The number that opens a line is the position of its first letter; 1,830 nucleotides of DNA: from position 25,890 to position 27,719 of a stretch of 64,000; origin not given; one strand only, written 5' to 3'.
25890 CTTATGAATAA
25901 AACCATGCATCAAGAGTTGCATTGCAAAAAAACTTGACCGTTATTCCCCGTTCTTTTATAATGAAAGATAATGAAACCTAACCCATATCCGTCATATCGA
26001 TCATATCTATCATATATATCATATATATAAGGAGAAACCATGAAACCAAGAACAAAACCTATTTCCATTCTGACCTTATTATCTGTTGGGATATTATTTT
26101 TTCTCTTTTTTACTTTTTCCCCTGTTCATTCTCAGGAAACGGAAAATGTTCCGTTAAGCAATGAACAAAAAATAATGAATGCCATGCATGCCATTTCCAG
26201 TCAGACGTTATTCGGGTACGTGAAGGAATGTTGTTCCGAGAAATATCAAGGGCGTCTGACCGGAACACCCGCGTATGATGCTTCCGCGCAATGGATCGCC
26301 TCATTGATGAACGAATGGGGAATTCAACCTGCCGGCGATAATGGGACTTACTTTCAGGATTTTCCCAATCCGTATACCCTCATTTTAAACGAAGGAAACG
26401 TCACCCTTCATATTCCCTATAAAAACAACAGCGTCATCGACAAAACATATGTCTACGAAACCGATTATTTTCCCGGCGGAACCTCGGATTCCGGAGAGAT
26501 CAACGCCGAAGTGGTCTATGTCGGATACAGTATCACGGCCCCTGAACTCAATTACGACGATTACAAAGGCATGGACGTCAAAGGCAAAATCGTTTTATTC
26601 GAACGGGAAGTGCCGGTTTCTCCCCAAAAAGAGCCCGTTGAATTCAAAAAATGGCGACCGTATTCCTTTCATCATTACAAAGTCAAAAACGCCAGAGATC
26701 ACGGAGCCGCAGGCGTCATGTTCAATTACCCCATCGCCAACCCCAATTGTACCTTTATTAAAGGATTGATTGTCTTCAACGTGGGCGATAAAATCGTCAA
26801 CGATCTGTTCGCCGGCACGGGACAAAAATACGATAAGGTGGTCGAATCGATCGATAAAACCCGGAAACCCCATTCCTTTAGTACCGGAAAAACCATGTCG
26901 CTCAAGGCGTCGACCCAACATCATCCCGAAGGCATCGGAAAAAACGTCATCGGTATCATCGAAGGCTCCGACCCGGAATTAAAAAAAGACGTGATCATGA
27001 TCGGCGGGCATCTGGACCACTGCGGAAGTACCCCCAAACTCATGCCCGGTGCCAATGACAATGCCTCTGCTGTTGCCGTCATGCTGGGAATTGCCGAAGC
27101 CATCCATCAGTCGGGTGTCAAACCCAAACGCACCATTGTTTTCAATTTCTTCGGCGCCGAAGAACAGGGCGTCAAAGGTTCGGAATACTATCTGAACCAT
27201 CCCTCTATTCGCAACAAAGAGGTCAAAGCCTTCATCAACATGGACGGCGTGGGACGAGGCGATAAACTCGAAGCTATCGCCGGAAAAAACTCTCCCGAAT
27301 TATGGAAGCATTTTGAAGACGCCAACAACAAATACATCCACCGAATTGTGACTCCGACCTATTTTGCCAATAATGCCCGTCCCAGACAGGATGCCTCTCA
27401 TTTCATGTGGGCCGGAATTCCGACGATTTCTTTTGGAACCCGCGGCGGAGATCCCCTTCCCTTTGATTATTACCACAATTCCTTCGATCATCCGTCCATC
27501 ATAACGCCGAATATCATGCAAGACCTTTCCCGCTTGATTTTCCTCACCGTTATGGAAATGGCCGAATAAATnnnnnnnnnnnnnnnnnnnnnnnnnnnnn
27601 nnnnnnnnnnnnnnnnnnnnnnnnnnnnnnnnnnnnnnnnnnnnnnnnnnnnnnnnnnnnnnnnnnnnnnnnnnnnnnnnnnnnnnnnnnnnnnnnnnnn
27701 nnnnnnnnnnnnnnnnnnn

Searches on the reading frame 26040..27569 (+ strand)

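Call 60: search_protein_families(library=pfam, proteins=[window:26040-27569:+], max_evalue=0.001)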
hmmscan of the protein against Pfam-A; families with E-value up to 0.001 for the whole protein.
window:26040-27569:+ (509 aa): 3 families
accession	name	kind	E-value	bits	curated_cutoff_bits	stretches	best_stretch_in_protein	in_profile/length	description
PF04389.22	Peptidase_M28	-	2.2e-41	142.1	21.3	1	302-501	1-190/193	Peptidase family M28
PF01546.33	Peptidase_M20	-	4.2e-08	33.8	24.6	1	336-402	31-96/206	Peptidase family M20/M25/M40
PF02225.27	PA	-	2.9e-05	24.6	23.9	1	155-226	2-54/95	PA domain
